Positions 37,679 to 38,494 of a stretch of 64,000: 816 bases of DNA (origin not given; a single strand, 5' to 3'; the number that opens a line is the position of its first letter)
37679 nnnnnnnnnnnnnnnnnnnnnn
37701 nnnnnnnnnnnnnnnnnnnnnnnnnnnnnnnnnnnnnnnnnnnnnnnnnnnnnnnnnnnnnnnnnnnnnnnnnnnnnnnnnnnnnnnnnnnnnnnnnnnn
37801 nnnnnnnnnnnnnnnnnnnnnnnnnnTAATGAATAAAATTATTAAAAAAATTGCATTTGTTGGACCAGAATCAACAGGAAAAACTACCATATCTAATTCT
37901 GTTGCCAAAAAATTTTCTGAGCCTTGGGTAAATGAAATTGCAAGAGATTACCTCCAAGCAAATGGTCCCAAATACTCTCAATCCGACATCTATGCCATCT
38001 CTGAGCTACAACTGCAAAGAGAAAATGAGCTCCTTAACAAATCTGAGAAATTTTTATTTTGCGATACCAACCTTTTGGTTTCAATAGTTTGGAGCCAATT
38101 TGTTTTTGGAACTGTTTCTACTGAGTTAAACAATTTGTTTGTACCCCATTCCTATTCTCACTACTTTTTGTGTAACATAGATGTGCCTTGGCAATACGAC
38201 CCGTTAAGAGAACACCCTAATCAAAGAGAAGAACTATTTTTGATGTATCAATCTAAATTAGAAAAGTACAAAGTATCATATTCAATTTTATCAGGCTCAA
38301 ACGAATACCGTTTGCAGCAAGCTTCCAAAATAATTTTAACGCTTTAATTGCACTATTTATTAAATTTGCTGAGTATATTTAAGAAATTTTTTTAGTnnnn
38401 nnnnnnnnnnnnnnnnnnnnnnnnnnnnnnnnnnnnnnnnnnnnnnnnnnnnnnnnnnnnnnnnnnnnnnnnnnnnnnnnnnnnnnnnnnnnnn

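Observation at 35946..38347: Nramp metal transporter fused to a universal-stress-protein domain and translationally coupled to an NRK-like P-loop kinase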

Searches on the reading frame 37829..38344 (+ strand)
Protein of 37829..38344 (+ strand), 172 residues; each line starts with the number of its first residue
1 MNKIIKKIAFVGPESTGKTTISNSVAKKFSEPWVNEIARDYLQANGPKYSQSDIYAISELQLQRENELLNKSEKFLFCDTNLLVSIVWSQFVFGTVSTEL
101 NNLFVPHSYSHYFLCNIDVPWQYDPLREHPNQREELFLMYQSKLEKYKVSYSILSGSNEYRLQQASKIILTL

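Call 3: search_protein_families(library=pfam, proteins=[window:37829-38344:+], max_evalue=0.01)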
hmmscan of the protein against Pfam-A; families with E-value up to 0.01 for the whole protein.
window:37829-38344:+ (172 aa): 2 families
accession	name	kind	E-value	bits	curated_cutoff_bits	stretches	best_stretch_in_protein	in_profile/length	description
PF13521.12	AAA_28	-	1.6e-31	110.1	27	1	7-161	1-164/164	AAA domain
PF13238.12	AAA_18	-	0.0011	19.9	29.4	1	8-84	1-77/128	AAA domain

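Call 4: search_protein_families(library=ncbifam, proteins=[window:37829-38344:+], max_evalue=0.01)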
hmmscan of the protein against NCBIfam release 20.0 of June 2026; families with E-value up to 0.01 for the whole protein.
window:37829-38344:+ (172 aa): 2 families
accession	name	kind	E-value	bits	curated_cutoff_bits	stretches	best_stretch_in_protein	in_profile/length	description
TIGR01526.1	nadR_NMN_Atrans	equivalog_domain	7e-20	71.5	341.15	1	5-156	162-318/325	nicotinamide-nucleotide adenylyltransferase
NF005988.0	PRK08099.1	equivalog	1.3e-07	31.1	201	1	5-169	231-402/411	multifunctional transcriptional regulator/nicotinamide-nucleotide adenylyltransferase/ribosylnicotinamide kinase NadR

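Call 18: list_cluster_members(proteins=[P0001, window:37829-38344:+, window:35946-37826:+])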
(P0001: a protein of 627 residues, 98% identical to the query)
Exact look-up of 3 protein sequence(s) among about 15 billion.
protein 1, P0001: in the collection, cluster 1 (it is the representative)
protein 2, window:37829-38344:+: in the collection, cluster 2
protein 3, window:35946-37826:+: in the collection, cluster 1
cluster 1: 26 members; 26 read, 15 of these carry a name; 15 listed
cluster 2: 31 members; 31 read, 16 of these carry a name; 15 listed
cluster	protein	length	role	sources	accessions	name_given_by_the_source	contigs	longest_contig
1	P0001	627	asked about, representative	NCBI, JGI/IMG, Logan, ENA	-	manganese transport protein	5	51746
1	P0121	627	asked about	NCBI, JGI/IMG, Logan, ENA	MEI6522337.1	MAG: Nramp family divalent metal transporter [Bacteroidota bacterium] | manganese transport protein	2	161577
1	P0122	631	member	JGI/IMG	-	manganese transport protein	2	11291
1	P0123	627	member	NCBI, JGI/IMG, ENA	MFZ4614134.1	MAG: Nramp family divalent metal transporter [Bacteroidia bacterium] | manganese transport protein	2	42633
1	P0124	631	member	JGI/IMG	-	manganese transport protein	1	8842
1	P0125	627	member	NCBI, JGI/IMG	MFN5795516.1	MAG: Nramp family divalent metal transporter [Bacteroidota bacterium] | manganese transport protein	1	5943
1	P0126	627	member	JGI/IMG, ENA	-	manganese transport protein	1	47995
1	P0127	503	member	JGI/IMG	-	manganese transport protein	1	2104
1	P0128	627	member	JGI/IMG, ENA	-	manganese transport protein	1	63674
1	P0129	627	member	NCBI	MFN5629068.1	MAG: Nramp family divalent metal transporter [Bacteroidota bacterium]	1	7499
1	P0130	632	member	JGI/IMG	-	manganese transport protein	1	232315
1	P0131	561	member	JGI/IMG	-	manganese transport protein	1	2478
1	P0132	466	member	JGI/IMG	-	manganese transport protein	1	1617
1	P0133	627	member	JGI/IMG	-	manganese transport protein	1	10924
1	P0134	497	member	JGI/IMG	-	manganese transport protein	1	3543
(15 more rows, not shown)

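Call 19: find_homologous_proteins(query=window:37829-38344:+, max_evalue=0.00001)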
Query window:37829-38344:+ (172 aa): 708 proteins with E <= 0.00001 among 738 candidates; the best 120 are listed.
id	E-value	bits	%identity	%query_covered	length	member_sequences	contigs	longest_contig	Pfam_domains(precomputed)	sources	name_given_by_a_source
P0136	3.3e-107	373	98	100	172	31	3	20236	PF13521.13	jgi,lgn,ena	jgi:nicotinamide riboside kinase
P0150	7.8e-88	310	80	100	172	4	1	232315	PF13521.13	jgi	jgi:nicotinamide riboside kinase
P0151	1.4e-84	300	76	100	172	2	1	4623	PF13521.13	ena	-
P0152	7.4e-84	298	76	100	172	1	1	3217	PF13521.13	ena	-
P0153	2.0e-55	205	56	100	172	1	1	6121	PF13521.13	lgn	-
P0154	8.3e-51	190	52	98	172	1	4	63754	PF13521.13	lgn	-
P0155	5.3e-49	184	52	98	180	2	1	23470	PF13521.13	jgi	jgi:NadR type nicotinamide-nucleotide adenylyltransferase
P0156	2.0e-48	182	50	96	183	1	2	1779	PF13521.13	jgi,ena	jgi:nicotinamide riboside kinase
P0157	1.1e-47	180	50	94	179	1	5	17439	PF13521.13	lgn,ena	-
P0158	1.2e-47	180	50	94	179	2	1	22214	PF13521.13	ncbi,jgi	jgi:nicotinamide riboside kinase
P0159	2.2e-47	179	51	98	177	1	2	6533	PF13521.13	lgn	-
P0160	3.6e-47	178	51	96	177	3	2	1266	PF13521.13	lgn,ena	-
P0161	4.4e-47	178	50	92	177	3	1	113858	PF13521.13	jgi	-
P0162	4.6e-47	178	50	96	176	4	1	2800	PF13521.13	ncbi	-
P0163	6.9e-47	177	48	95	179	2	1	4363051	PF13521.13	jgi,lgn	jgi:nicotinamide riboside kinase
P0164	1.0e-46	177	48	96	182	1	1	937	PF13521.13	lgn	-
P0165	9.6e-46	174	47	96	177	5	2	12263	PF13521.13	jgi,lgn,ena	jgi:nicotinamide riboside kinase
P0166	1.4e-45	173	48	96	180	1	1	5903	PF13521.13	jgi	jgi:nicotinamide riboside kinase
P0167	2.5e-45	172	47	95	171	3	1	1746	PF13521.13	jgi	jgi:NadR type nicotinamide-nucleotide adenylyltransferase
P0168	2.9e-45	172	48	98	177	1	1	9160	PF13521.13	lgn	-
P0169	4.1e-45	172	48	94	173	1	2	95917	PF13521.13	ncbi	ncbi:MAG: ATP-binding protein [Bacteroidota bacterium]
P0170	6.6e-45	171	49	98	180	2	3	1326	PF13521.13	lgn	-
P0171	9.2e-45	170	48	98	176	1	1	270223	PF13521.13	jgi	jgi:nicotinamide riboside kinase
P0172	1.7e-44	170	47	98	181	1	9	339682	PF13521.13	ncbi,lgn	-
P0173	2.7e-44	169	47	98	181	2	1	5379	PF13521.13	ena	-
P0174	9.4e-44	167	50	91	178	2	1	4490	PF13521.13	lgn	-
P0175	1.1e-43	167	47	98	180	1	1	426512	PF13521.13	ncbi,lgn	ncbi:MAG: ATP-binding protein [Bacteroidota bacterium]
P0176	1.1e-43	167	48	94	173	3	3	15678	PF13521.13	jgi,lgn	-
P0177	5.2e-43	165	46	98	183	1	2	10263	PF13521.13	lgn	-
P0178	5.2e-43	165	47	96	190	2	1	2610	PF13521.13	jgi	jgi:nicotinamide riboside kinase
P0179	7.5e-43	164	44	96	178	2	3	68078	PF13521.13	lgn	-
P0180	8.5e-43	164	45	96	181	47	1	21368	PF13521.13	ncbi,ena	-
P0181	1.1e-42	164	47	94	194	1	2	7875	PF13521.13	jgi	jgi:NadR type nicotinamide-nucleotide adenylyltransferase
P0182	1.2e-42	164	44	98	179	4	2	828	PF13521.13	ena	-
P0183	1.4e-42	163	44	98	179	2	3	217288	PF13521.13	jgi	jgi:NadR type nicotinamide-nucleotide adenylyltransferase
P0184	1.9e-42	163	45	96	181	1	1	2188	PF13521.13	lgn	-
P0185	3.3e-42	162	48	97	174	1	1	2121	PF13521.13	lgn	-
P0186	3.5e-42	162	46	98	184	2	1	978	PF13521.13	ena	-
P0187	4.4e-42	162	47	95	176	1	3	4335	PF13521.13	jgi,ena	-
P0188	5.3e-42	161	49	98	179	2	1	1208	PF13521.13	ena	-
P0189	6.0e-42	161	48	94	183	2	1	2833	PF13521.13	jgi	-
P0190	1.1e-41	160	45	95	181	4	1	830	PF13521.13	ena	-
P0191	1.7e-41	160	48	94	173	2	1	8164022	PF13521.13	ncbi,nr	ncbi:MAG: ATP-binding protein [Bacteroidia bacterium]|nr:ATP-binding protein [Bacteroidia bacterium]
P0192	2.0e-41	160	46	96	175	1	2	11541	PF13521.13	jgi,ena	jgi:nicotinamide riboside kinase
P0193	6.8e-41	158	45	98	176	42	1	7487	PF13521.13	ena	-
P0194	8.3e-41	158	43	94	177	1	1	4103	PF13521.13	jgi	jgi:nicotinamide riboside kinase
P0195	1.1e-40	157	43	97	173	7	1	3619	PF13521.13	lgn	-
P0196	2.0e-40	156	43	98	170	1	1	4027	PF13521.13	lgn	-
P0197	2.6e-40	156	44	96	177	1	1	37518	PF13521.13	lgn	-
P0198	3.0e-40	156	45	96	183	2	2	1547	PF13521.13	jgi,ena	-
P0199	3.4e-40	156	46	97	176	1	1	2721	PF13521.13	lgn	-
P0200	3.6e-40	155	48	94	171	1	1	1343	PF13521.13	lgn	-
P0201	3.7e-40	155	47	95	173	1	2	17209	PF13521.13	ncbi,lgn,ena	-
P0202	4.6e-40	155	47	96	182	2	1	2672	PF13521.13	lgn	-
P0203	8.1e-40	154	45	96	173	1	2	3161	PF13521.13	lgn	-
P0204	9.7e-40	154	44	96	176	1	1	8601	PF13521.13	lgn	-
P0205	1.7e-39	153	45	96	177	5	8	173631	PF13521.13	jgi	jgi:NadR type nicotinamide-nucleotide adenylyltransferase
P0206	1.7e-39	153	44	96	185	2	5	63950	PF13521.13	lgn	-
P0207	2.7e-39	153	43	97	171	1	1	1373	PF13521.13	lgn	-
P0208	2.9e-39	153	45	95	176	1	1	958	PF13521.13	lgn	-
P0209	3.1e-39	152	44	98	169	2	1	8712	PF13521.13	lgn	-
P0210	4.6e-39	152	45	97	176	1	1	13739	PF13521.13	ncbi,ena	-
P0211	5.5e-39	152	44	94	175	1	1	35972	PF13521.13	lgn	-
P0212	6.6e-39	151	47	96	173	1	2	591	PF13521.13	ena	-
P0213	7.1e-39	151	42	97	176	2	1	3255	PF13521.13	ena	-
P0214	7.5e-39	151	46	96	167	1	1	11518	PF13521.13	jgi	-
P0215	9.0e-39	151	43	98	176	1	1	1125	PF13521.13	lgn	-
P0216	9.1e-39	151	43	94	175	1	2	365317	PF13521.13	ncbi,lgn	-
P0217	1.6e-38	150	44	95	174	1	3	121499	PF13521.13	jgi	-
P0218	1.9e-38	150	42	97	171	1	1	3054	PF13521.13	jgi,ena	jgi:NadR type nicotinamide-nucleotide adenylyltransferase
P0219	2.2e-38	150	44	96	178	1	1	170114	PF13521.13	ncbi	-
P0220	2.9e-38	149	45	97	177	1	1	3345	PF13521.13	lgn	-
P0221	3.3e-38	149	46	92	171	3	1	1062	PF13521.13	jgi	-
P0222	3.3e-38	149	45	96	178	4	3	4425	PF13521.13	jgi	jgi:NadR type nicotinamide-nucleotide adenylyltransferase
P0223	3.6e-38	149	43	97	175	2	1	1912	PF13521.13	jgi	-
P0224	4.1e-38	149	42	98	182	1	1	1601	PF13521.13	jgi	jgi:NadR type nicotinamide-nucleotide adenylyltransferase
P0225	4.4e-38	149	42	98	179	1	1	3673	PF13521.13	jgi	jgi:NadR type nicotinamide-nucleotide adenylyltransferase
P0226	5.1e-38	148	43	98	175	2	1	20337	PF13521.13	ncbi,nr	ncbi:MAG: ATP-binding protein [Bacteroidetes bacterium]|nr:ATP-binding protein [Bacteroidota bacteri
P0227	5.9e-38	148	42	96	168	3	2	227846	PF13521.13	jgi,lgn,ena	jgi:NadR type nicotinamide-nucleotide adenylyltransferase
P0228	6.3e-38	148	43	98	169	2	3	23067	PF13521.13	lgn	-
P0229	6.4e-38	148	45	94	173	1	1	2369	PF13521.13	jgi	jgi:NadR type nicotinamide-nucleotide adenylyltransferase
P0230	7.1e-38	148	42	98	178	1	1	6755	PF13521.13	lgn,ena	-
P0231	7.5e-38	148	44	96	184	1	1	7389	PF13521.13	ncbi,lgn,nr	ncbi:MAG: ATP-binding protein [Capnocytophaga sp.]|nr:ATP-binding protein [Capnocytophaga sp.]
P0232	8.2e-38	148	42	98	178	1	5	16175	PF13521.13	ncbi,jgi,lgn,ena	-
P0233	8.7e-38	148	43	97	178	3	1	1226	PF13521.13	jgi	jgi:NadR type nicotinamide-nucleotide adenylyltransferase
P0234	1.4e-37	147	42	95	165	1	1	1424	PF13521.13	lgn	-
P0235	1.4e-37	147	41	97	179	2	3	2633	PF13521.13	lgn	-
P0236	1.6e-37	147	42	94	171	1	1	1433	PF13521.13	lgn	-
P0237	1.7e-37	147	46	97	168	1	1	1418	PF13521.13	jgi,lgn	-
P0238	1.7e-37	147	45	95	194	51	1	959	PF13521.13,PF13191.13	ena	-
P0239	1.8e-37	147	44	95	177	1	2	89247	PF13521.13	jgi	-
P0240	1.9e-37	147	43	96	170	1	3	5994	PF13521.13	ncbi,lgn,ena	-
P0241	2.3e-37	146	44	95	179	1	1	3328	PF13521.13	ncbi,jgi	-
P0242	2.4e-37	146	43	88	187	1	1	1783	PF13521.13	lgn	-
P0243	2.5e-37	146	42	94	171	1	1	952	PF13521.13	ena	-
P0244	4.3e-37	145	40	97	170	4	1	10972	PF13521.13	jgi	jgi:NadR type nicotinamide-nucleotide adenylyltransferase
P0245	4.5e-37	145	43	97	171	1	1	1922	PF13521.13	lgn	-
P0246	5.1e-37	145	44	96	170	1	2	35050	PF13521.13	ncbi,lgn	-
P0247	5.9e-37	145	43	97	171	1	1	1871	PF13521.13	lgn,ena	-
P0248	6.6e-37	145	40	97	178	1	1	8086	PF13521.13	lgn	-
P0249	7.2e-37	145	44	100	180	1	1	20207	PF13521.13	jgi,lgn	-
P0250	7.5e-37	145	43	98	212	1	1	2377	PF13521.13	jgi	jgi:nicotinamide riboside kinase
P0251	7.5e-37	145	42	94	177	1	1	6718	PF13521.13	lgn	-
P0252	8.9e-37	144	46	95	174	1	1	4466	PF13521.13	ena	-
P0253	1.0e-36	144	42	96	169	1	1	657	PF13521.13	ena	-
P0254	1.4e-36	144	44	96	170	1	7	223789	PF13521.13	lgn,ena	-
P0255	1.6e-36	144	43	95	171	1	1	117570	PF13521.13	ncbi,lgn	-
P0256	1.8e-36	143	42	96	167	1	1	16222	PF13521.13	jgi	-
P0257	2.0e-36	143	42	97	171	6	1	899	PF13521.13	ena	-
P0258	2.1e-36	143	42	95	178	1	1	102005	PF13521.13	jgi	-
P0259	2.2e-36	143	43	99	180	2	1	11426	PF13521.13,PF13191.13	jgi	jgi:NadR type nicotinamide-nucleotide adenylyltransferase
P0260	2.3e-36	143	42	97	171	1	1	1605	PF13521.13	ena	-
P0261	2.3e-36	143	42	97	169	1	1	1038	PF13521.13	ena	-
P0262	2.4e-36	143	42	97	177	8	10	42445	PF13521.13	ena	-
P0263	2.6e-36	143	44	93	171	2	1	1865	PF13521.13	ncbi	-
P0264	2.7e-36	143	44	98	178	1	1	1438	PF13521.13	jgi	jgi:nicotinamide riboside kinase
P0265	2.8e-36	143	42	99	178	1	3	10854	PF13521.13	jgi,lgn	jgi:NadR type nicotinamide-nucleotide adenylyltransferase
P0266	3.1e-36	143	42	97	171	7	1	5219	PF13521.13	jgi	jgi:NadR type nicotinamide-nucleotide adenylyltransferase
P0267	3.5e-36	143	41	98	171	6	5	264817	PF13521.13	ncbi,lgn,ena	-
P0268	3.8e-36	142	45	95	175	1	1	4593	PF13521.13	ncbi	ncbi:MAG: ATP-binding protein [Bacteroidota bacterium]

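Call 20: find_encoding_contigs(protein=P0154, flank=5000, max_places=2)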
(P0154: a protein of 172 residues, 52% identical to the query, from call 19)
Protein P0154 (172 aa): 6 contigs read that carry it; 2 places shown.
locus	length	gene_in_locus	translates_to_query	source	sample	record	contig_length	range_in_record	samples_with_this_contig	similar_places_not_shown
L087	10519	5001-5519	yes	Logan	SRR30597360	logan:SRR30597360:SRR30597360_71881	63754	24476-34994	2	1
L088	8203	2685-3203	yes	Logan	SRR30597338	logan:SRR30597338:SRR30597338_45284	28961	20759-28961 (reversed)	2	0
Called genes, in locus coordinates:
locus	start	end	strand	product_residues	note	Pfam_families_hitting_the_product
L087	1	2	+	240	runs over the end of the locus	-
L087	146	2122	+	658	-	PF13573:SprB (weak), PF13585:CHU_C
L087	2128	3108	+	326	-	PF11751:PorP_SprF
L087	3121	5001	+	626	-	PF01566:Nramp, PF00582:Usp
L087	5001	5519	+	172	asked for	PF13521:AAA_28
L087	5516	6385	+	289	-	-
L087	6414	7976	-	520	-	PF01642:MM_CoA_mutase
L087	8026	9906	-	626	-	PF07719:TPR_2 (faint), PF13374:TPR_10 (faint), PF13424:TPR_12 (weak), PF00512:HisKA (weak), PF02518:HATPase_c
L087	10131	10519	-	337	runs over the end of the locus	PF00478:IMPDH (weak), PF03060:NMO, PF01070:FMN_dh (weak)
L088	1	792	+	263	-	?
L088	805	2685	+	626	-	PF01566:Nramp, PF00582:Usp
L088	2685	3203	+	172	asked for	PF13521:AAA_28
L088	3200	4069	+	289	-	-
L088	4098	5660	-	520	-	PF01642:MM_CoA_mutase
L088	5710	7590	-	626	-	PF07719:TPR_2 (faint), PF13374:TPR_10 (faint), PF13424:TPR_12 (weak), PF00512:HisKA (weak), PF02518:HATPase_c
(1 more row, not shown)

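Call 21: find_encoding_contigs(protein=P0163, flank=5000, max_places=2)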
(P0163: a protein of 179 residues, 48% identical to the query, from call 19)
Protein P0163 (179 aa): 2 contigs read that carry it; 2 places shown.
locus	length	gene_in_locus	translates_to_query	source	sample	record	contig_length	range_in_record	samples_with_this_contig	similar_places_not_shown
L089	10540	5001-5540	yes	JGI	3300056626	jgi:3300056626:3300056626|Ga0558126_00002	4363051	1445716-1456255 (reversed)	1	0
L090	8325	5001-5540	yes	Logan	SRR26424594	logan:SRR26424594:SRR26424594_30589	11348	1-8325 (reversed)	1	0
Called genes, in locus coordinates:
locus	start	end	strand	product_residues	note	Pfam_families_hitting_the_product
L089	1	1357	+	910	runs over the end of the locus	PF01820:Dala_Dala_lig_N, PF13535:ATP-grasp_4 (faint), PF07478:Dala_Dala_lig_C, PF01820:Dala_Dala_lig_N, PF07478:Dala_Dala_lig_C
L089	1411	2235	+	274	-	PF03793:PASTA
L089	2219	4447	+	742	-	PF18962:Por_Secre_tail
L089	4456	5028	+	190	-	PF04973:NMN_transporter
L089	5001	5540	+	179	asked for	PF13521:AAA_28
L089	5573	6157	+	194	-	PF06052:3-HAO, PF07883:Cupin_2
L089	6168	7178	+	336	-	PF04909:Amidohydro_2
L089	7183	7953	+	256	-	PF07819:PGAP1, PF00561:Abhydrolase_1, PF12146:Hydrolase_4, PF12697:Abhydrolase_6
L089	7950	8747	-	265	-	-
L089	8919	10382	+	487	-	PF10988:DUF2807, PF13568:OMP_b-brl_2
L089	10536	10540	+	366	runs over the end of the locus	PF27098:Rv0959_3rd, PF13519:VWA_2 (weak)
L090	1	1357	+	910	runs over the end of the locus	PF01820:Dala_Dala_lig_N, PF13535:ATP-grasp_4 (faint), PF07478:Dala_Dala_lig_C, PF01820:Dala_Dala_lig_N, PF07478:Dala_Dala_lig_C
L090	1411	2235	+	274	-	PF03793:PASTA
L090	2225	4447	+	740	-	PF18962:Por_Secre_tail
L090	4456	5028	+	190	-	PF04973:NMN_transporter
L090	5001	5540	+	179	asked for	PF13521:AAA_28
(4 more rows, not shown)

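Call 22: find_encoding_contigs(protein=P0171, flank=5000, max_places=2)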
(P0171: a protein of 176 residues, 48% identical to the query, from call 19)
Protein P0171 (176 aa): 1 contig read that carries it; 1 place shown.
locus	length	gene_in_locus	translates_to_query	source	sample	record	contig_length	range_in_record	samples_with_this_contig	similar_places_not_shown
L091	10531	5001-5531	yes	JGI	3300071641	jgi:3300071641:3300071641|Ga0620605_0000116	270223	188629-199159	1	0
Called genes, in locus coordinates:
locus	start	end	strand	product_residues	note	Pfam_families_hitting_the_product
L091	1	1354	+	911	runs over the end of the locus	PF01820:Dala_Dala_lig_N, PF07478:Dala_Dala_lig_C (weak), PF13535:ATP-grasp_4 (faint), PF07478:Dala_Dala_lig_C, PF01820:Dala_Dala_lig_N, PF07478:Dala_Dala_lig_C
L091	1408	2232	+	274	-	PF03793:PASTA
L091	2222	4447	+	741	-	PF18962:Por_Secre_tail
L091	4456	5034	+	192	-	PF04973:NMN_transporter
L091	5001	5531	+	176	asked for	PF13521:AAA_28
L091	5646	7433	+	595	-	PF18921:Cyanophycin_syn, PF08245:Mur_ligase_M, PF02875:Mur_ligase_C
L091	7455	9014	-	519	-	PF18962:Por_Secre_tail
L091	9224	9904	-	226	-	PF02463:SMC_N, PF00005:ABC_tran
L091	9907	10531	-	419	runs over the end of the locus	PF12704:MacB_PCD, PF02687:FtsX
